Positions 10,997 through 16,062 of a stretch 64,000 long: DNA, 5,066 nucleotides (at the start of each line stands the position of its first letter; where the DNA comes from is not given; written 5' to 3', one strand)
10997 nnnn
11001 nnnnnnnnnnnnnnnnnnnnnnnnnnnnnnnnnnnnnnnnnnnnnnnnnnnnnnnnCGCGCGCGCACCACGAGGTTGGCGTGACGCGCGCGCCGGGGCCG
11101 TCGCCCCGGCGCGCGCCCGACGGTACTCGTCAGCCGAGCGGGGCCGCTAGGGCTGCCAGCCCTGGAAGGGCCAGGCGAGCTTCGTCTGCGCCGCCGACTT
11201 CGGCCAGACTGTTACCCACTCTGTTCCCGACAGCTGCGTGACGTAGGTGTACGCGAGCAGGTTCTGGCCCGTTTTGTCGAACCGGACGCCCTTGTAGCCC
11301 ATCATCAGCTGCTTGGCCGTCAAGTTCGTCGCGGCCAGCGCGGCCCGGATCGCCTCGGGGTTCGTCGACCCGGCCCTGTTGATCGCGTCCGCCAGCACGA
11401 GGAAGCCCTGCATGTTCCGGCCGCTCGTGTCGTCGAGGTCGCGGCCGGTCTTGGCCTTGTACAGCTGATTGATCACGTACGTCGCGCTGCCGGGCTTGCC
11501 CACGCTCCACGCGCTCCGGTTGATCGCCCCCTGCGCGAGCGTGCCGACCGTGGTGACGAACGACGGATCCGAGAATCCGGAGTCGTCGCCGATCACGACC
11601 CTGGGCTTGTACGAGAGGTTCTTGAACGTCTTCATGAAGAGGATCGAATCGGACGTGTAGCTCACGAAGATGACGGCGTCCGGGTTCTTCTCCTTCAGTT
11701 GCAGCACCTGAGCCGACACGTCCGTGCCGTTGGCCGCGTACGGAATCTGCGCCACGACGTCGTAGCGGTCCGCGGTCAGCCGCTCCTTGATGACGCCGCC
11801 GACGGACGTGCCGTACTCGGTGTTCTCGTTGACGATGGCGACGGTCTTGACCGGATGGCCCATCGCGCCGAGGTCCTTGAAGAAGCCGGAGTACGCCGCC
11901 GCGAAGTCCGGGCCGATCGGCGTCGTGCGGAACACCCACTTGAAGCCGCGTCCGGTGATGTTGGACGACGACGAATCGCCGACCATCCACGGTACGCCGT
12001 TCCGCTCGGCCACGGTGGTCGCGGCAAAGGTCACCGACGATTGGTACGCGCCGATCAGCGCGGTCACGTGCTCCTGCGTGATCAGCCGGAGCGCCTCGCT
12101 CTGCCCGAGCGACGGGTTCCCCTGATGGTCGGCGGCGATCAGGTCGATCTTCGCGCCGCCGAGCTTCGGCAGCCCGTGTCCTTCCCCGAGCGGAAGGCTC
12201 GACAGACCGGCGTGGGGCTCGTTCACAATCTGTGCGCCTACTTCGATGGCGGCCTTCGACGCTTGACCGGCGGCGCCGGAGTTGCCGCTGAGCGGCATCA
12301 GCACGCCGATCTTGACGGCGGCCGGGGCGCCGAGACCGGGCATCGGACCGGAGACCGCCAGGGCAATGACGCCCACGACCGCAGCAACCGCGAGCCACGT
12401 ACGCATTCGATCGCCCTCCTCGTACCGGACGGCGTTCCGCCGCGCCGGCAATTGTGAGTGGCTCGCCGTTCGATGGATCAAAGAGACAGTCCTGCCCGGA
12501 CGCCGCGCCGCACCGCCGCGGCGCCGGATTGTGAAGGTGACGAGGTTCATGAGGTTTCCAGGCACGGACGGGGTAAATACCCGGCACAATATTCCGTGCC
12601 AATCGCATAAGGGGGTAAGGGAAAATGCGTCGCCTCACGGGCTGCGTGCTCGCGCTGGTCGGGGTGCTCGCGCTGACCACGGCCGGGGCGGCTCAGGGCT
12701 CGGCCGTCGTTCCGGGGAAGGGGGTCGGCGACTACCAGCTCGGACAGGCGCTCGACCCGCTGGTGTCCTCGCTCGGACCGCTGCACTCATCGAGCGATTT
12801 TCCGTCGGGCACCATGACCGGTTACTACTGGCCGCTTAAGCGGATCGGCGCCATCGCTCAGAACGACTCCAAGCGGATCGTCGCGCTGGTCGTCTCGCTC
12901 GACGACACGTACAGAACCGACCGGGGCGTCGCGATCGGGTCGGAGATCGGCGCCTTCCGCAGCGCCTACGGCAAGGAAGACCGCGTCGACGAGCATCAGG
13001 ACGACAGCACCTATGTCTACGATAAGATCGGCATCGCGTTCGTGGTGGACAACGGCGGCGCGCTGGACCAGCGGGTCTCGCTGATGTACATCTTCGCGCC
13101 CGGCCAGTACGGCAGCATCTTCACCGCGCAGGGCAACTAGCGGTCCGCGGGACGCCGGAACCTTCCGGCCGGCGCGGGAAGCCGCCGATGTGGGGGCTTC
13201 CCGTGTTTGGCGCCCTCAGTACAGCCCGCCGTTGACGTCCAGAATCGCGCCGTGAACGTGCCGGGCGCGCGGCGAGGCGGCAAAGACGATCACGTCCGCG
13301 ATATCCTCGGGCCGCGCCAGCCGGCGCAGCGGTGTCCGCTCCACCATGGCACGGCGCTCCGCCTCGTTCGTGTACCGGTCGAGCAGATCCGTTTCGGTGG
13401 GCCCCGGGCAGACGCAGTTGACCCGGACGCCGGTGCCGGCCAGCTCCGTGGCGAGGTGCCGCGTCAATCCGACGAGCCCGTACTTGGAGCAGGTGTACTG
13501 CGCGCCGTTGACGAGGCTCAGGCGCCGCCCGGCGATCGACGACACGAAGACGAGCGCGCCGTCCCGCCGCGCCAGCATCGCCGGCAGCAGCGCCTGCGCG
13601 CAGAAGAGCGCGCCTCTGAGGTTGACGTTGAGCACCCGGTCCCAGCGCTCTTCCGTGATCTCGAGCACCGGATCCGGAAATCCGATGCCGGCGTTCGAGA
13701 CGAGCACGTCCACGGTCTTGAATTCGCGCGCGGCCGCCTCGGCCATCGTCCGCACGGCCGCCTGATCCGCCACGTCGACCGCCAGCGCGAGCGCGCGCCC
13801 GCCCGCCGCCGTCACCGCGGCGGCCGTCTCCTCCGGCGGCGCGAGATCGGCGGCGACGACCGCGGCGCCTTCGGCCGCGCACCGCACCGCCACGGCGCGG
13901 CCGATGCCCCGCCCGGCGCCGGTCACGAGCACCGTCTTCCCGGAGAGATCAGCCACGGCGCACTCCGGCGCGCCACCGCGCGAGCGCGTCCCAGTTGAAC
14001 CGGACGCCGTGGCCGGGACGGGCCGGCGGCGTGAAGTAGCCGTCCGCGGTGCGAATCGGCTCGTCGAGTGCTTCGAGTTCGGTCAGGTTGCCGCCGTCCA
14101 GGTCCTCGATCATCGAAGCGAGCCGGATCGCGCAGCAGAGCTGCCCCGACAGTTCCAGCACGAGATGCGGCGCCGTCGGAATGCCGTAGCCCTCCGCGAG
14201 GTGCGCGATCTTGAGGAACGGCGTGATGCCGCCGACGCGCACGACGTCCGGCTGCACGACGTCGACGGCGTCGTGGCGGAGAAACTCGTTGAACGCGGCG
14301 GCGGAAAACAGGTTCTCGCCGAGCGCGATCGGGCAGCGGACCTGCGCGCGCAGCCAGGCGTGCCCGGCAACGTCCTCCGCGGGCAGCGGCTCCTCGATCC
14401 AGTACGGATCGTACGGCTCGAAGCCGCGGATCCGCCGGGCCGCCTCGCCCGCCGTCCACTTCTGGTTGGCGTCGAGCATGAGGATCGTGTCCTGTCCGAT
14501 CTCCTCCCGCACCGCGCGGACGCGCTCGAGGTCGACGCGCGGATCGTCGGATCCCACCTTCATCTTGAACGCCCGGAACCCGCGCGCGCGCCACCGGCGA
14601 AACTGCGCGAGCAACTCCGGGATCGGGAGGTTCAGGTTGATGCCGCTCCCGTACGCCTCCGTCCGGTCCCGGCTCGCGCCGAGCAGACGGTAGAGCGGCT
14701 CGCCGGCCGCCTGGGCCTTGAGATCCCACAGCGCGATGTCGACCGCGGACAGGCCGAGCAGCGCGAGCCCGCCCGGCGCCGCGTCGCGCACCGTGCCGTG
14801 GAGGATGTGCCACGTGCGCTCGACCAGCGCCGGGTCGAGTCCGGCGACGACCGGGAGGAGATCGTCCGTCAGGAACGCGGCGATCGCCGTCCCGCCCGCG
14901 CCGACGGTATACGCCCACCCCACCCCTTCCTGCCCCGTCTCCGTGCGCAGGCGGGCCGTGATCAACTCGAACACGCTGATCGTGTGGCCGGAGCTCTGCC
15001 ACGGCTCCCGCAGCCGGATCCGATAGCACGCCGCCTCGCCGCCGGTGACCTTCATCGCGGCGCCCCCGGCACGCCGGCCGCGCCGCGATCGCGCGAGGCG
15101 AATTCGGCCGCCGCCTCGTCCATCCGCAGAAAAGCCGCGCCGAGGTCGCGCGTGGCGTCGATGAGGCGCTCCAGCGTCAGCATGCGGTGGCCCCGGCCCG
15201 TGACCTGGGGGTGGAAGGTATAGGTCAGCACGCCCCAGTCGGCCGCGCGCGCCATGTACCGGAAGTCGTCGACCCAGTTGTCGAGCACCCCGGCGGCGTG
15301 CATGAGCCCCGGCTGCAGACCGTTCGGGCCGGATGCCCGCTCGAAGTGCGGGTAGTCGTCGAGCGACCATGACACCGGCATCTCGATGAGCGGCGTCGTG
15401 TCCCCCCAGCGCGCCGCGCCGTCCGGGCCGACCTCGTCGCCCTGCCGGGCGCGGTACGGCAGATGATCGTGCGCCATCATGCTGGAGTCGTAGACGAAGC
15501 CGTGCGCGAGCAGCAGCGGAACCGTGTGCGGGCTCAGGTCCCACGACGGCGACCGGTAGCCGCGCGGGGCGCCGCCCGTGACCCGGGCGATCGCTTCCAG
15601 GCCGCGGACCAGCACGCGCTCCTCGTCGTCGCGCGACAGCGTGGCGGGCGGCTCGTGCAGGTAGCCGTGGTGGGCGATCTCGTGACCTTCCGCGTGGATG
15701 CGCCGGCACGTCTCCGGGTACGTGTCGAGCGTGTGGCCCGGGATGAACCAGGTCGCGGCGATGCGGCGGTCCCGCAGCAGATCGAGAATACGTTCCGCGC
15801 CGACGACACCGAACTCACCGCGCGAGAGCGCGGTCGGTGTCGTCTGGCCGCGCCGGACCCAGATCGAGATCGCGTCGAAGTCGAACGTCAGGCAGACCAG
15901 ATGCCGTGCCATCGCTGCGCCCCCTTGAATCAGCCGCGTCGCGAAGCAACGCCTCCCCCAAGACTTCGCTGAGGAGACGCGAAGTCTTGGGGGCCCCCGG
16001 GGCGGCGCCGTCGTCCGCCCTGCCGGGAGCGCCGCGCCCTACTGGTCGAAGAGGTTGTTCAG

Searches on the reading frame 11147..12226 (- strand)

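Call 75: search_protein_families(library=pfam, proteins=[window:11147-12226:-], max_evalue=0.001)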
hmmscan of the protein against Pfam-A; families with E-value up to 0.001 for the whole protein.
window:11147-12226:- (359 aa): 3 families
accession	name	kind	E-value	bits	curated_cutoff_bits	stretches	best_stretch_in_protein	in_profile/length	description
PF13458.12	Peripla_BP_6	-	7.6e-44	151.2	31.7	1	22-332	38-338/343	Periplasmic binding protein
PF01094.35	ANF_receptor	-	3.1e-14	53.2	25.4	1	22-317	20-326/353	Receptor family ligand binding region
PF13433.12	Peripla_BP_5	-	4e-10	39.8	27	1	127-306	134-315/363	Periplasmic binding protein domain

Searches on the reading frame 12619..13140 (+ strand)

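Call 75: search_protein_families(library=pfam, proteins=[window:12619-13140:+], max_evalue=0.001)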
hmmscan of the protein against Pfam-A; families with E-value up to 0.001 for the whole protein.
window:12619-13140:+ (173 aa): 1 family
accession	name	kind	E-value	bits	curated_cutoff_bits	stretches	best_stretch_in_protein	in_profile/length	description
PF24880.1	DUF7738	-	0.00022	22.1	24.6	1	105-150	17-61/103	Domain of unknown function (DUF7738)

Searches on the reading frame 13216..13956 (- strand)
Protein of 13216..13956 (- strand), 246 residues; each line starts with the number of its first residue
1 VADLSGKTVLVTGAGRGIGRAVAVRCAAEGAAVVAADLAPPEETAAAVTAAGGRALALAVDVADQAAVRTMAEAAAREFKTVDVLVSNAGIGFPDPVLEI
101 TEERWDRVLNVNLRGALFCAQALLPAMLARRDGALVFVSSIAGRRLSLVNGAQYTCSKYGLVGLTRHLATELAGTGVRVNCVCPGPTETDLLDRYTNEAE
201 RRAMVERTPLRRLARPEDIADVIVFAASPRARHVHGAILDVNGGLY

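Call 75: search_protein_families(library=pfam, proteins=[window:13216-13956:-], max_evalue=0.001)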
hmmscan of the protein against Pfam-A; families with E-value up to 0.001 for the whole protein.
window:13216-13956:- (246 aa): 5 families
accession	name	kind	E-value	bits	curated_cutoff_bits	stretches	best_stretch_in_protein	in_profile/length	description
PF13561.12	adh_short_C2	-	2.5e-62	211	27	1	13-245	1-235/236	Enoyl-(Acyl carrier protein) reductase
PF00106.31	adh_short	-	5.2e-57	192.9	26.6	1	7-196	1-191/195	short chain dehydrogenase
PF08659.16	KR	-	1.5e-12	48.3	22.6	1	8-156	2-151/180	KR domain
PF02826.25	2-Hacid_dh_C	-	5.8e-05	23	25.1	1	3-48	33-77/178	D-isomer specific 2-hydroxyacid dehydrogenase, NAD binding domain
PF23441.1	SDR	-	0.00042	20.2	27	1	146-210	155-218/258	SDR-like rossmann domain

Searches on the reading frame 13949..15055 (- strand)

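Call 75: search_protein_families(library=pfam, proteins=[window:13949-15055:-], max_evalue=0.001)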
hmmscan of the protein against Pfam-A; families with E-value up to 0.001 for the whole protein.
window:13949-15055:- (368 aa): 2 families
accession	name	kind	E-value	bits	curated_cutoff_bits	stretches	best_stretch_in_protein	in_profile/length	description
PF13378.12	MR_MLE_C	-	2.6e-69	233.7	29.4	1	148-357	2-219/219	Enolase C-terminal domain-like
PF02746.21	MR_MLE_N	-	6.8e-16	59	22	1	13-126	11-117/117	Mandelate racemase / muconate lactonizing enzyme, N-terminal domain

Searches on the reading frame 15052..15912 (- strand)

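Call 75: search_protein_families(library=pfam, proteins=[window:15052-15912:-], max_evalue=0.001)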
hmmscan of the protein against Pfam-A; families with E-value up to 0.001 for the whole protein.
window:15052-15912:- (286 aa): 1 family
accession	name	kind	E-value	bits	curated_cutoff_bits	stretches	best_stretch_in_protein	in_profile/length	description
PF01522.26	Polysacc_deac_1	-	1.1e-16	61.3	23.1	1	39-139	21-121/124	Polysaccharide deacetylase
